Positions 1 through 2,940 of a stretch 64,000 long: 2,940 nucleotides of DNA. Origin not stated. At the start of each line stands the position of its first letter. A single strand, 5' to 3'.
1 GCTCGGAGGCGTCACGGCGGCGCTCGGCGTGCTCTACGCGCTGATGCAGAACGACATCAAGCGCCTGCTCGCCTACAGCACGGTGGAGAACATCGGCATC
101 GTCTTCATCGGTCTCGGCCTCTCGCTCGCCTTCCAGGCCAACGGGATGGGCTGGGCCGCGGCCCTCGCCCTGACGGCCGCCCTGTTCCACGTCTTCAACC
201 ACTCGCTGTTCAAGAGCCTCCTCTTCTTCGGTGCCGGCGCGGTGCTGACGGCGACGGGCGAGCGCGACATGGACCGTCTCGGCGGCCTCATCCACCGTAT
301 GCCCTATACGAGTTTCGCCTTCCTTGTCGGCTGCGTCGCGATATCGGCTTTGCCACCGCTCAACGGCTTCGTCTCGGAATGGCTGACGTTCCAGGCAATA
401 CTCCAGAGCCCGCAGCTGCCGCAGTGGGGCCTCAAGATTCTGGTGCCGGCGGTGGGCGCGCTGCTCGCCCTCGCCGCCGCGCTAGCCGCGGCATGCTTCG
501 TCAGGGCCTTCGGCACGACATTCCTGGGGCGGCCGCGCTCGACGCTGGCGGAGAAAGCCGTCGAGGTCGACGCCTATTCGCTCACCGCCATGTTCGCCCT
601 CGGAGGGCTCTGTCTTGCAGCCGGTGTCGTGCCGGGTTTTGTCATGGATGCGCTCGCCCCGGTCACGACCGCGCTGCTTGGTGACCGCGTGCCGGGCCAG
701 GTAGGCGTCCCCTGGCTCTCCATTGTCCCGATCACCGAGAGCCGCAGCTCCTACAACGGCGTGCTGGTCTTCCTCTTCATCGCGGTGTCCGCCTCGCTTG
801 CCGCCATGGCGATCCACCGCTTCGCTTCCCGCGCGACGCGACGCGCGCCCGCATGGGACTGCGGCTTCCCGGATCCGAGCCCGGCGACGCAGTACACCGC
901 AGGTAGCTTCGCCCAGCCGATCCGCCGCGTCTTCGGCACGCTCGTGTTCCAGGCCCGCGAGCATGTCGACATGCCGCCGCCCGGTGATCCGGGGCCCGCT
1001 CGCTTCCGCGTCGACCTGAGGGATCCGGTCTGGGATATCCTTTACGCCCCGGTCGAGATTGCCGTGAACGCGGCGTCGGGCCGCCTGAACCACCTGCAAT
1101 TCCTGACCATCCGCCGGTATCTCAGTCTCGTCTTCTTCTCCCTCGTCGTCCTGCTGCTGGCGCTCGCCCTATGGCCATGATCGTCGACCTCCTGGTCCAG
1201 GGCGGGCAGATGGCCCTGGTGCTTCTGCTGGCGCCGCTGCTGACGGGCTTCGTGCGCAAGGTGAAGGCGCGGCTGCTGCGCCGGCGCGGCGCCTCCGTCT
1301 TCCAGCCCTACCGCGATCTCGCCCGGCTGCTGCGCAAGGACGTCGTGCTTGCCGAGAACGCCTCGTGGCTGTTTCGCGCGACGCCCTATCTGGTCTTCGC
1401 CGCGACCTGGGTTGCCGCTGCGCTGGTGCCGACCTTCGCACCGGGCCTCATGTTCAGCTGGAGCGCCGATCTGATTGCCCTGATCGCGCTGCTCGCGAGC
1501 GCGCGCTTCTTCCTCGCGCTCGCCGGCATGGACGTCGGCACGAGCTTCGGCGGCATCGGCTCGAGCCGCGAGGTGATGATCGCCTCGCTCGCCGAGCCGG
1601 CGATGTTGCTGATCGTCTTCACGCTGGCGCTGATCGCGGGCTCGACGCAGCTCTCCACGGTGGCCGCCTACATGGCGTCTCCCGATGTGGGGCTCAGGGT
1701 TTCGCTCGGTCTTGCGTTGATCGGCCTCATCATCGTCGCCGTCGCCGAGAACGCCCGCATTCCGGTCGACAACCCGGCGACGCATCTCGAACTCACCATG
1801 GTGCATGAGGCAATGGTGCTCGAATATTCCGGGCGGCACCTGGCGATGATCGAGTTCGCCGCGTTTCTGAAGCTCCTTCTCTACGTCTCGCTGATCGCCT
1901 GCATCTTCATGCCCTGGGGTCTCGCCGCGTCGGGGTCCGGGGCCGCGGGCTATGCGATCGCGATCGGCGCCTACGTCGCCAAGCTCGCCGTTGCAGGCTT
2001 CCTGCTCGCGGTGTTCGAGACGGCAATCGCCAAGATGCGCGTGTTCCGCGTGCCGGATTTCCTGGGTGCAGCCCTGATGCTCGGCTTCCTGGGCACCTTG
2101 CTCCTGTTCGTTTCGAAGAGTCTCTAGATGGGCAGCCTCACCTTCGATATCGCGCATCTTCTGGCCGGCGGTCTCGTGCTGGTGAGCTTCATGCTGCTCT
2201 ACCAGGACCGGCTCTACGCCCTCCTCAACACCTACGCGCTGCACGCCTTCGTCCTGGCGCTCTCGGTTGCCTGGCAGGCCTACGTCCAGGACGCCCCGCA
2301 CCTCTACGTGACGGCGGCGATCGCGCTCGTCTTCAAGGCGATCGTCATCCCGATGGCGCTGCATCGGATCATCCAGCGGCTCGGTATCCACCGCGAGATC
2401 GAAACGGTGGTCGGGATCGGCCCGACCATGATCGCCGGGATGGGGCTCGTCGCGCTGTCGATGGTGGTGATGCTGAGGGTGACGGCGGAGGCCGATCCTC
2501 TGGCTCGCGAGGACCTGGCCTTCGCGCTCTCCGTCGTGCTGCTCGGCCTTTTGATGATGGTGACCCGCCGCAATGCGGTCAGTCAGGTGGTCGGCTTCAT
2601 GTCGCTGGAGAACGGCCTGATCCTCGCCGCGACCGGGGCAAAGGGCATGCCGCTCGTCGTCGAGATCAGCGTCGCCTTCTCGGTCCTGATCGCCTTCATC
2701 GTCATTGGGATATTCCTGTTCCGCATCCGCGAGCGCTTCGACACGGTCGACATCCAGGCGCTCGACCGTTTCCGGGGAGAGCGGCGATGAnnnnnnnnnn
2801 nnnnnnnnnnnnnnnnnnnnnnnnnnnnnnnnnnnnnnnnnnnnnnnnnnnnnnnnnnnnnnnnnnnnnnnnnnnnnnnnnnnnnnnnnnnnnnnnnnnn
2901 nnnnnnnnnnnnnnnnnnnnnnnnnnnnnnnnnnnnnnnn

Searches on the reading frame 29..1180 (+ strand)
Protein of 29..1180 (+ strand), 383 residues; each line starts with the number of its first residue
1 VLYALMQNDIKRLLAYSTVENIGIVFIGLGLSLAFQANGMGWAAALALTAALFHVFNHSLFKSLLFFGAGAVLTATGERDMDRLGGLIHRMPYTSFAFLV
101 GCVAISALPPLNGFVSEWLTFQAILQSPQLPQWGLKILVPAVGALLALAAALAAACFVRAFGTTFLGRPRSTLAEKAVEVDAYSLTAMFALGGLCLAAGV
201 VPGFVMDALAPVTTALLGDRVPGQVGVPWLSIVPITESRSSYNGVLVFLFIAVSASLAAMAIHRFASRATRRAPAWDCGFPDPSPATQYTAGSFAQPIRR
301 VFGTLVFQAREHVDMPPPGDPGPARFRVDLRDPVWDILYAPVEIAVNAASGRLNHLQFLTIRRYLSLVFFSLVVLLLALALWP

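Call 6: search_protein_families(library=pfam, proteins=[window:29-1180:+], max_evalue=0.01)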
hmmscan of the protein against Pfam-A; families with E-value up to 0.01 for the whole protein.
window:29-1180:+ (383 aa): 1 family
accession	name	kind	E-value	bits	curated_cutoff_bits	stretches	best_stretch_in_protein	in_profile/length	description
PF00361.26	Proton_antipo_M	-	1.8e-25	90.2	21.5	1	2-128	163-279/294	NADH:quinone oxidoreductase/Mrp antiporter, TM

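Call 7: search_protein_families(library=ncbifam, proteins=[window:29-1180:+], max_evalue=0.01)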
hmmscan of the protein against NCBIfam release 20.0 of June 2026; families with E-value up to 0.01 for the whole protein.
window:29-1180:+ (383 aa): 68 families (the best 25 are shown)
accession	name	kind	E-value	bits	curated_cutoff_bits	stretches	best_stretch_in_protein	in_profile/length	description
NF005086.0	PRK06521.1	equivalog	4.3e-154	514.5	667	1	2-380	292-668/669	hydrogenase 4 subunit B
NF006418.0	PRK08667.1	equivalog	3.5e-78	263.7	794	2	2-206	286-490/644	hydrogenase membrane subunit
NF005958.0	PRK08042.1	equivalog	2.9e-55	188.2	727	1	2-310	276-567/608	formate hydrogenlyase subunit 3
NF006240.0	PRK08376.1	subfamily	2.6e-47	161.9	662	1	4-216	305-507/521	putative monovalent cation/H+ antiporter subunit D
NF006419.0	PRK08668.1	equivalog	6.4e-41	140.8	617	1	2-275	289-531/613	NADH dehydrogenase subunit M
NF009310.0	PRK12668.1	equivalog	7.3e-39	134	564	1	2-214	257-445/584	Na(+)/H(+) antiporter subunit D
TIGR00940.1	2a6301s01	subfamily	2.2e-35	122.2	920.45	1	2-225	286-513/793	monovalent cation:proton antiporter subunit A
NF009288.0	PRK12648.1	equivalog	5.9e-35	120.6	1104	1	3-223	288-493/954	monovalent cation/H+ antiporter subunit A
NF005097.0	PRK06525.1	equivalog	4.7e-32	111.3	430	1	2-178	289-452/480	hydrogenase 4 subunit D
NF009285.0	PRK12645.1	equivalog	9.3e-32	110.1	1028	1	2-216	290-508/804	Na+/H+ antiporter subunit A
NF005044.0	PRK06458.1-4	equivalog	1.8e-31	109.6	610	1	3-231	303-509/531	hydrogenase 4 subunit F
NF004920.0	PRK06277.1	equivalog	8.6e-30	103.9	578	1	3-216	283-475/478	energy conserving hydrogenase EhbF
NF005141.0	PRK06590.1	equivalog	3.6e-29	102.2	556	1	3-231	295-477/615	NADH-quinone oxidoreductase subunit L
TIGR01974.1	NDH_I_L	subfamily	8.8e-29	100.9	407.5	1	3-214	299-491/630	NADH-quinone oxidoreductase subunit L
NF009290.0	PRK12650.1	equivalog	2.3e-26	92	980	1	2-218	290-488/966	DUF4040 family protein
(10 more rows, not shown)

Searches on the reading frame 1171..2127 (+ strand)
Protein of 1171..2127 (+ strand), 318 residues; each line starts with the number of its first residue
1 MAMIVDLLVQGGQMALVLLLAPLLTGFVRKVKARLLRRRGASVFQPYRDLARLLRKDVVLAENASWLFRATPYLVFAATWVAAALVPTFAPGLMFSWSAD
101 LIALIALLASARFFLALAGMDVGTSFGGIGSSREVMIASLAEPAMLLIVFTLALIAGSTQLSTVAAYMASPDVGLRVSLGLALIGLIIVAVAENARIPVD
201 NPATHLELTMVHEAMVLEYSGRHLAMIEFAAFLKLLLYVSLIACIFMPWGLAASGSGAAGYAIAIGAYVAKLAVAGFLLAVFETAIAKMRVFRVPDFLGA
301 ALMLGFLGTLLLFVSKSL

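Call 6: search_protein_families(library=pfam, proteins=[window:1171-2127:+], max_evalue=0.01)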
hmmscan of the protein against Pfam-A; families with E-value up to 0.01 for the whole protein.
window:1171-2127:+ (318 aa): 1 family
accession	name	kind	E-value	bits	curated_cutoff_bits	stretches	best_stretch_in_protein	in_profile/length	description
PF00146.26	NADHdh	-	1.5e-36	126.8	27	1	16-304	10-288/298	NADH dehydrogenase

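Call 7: search_protein_families(library=ncbifam, proteins=[window:1171-2127:+], max_evalue=0.01)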
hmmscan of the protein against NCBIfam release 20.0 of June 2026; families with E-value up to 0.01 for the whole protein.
window:1171-2127:+ (318 aa): 2 families
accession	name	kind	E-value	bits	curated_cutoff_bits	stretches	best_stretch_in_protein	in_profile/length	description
NF004741.0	PRK06076.1-2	equivalog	1.1e-14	54.4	305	1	17-291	33-307/337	NADH-quinone oxidoreductase subunit NuoH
NF004742.0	PRK06076.1-3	equivalog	6.2e-08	32.2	531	1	40-253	63-283/356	NADH-quinone oxidoreductase subunit NuoH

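Call 70: search_solved_structures(query=window:1171-2124:+, max_evalue=1e-8, show_alignments=2)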
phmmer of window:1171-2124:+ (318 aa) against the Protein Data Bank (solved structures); distinct sequences matched with E-value up to 1e-8: 6.
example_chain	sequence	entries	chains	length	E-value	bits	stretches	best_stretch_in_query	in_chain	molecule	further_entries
7z0s_D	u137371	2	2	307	3.1e-42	148.4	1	15-311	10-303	Formate hydrogenlyase subunit 4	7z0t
6cfw_M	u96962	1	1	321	5.8e-25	91.7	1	18-313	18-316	Mbh13 NADH dehydrogenase subunit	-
7ar7_H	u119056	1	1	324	3.9e-10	43.1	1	20-247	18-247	NADH-ubiquinone oxidoreductase chain 1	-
7aqq_H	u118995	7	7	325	5.2e-10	42.7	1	19-247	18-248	NADH-ubiquinone oxidoreductase chain 1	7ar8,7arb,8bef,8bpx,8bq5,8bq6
7a23_H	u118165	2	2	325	6.2e-10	42.4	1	19-247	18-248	Nad1m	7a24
8e73_1M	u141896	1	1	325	4.1e-09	39.7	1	19-243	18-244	Nad1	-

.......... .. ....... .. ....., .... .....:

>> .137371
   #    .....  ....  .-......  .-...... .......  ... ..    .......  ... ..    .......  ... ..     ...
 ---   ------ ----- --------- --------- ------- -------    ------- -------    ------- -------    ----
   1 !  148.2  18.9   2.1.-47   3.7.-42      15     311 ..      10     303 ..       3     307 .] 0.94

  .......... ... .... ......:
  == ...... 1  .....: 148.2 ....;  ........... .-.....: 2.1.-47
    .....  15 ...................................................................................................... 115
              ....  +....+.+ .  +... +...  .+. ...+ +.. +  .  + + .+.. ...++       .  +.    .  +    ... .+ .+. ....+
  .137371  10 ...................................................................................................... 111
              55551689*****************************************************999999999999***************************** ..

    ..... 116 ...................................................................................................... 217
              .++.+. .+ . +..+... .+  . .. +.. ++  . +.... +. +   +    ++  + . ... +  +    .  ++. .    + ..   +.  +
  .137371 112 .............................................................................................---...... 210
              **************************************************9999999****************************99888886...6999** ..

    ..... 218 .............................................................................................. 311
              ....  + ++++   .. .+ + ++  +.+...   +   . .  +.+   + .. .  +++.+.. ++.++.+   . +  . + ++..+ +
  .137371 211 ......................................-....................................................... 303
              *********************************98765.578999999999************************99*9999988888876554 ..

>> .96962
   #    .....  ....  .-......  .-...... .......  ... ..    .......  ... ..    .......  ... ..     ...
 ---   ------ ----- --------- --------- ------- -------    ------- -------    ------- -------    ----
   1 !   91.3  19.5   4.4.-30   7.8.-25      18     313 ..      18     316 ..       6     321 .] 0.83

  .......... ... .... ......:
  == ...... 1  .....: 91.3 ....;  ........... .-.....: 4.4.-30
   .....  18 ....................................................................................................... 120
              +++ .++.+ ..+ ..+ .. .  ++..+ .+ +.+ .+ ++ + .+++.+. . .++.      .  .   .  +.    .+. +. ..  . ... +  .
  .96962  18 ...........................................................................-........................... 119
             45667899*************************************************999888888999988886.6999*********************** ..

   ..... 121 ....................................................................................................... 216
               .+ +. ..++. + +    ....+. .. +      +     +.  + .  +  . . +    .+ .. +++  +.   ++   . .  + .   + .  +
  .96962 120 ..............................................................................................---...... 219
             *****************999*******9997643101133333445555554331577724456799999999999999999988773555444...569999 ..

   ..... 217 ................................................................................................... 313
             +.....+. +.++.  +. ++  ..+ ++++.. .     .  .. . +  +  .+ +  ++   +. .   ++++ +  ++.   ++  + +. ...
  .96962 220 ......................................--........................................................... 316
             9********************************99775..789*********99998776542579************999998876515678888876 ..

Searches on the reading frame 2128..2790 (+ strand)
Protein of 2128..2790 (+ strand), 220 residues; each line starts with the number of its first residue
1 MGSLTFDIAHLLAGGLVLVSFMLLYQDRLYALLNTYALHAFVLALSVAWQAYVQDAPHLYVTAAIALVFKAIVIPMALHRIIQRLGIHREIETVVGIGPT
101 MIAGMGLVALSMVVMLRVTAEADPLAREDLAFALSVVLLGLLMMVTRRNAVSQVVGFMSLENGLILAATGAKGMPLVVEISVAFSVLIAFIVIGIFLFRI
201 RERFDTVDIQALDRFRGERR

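Call 6: search_protein_families(library=pfam, proteins=[window:2128-2790:+], max_evalue=0.01)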
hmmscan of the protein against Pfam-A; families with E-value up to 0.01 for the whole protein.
window:2128-2790:+ (220 aa): 1 family
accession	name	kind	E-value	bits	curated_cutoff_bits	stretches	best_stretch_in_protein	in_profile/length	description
PF00420.29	Oxidored_q2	-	0.00059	20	26.1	1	132-213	5-91/95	NADH-ubiquinone/plastoquinone oxidoreductase chain 4L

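Call 7: search_protein_families(library=ncbifam, proteins=[window:2128-2790:+], max_evalue=0.01)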
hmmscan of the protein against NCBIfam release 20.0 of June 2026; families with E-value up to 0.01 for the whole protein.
window:2128-2790:+ (220 aa): 1 family
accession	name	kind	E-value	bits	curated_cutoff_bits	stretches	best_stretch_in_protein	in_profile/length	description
NF008556.0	PRK11492.1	equivalog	9.1e-26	91.1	136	1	7-217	5-216/216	hydrogenase 4 membrane subunit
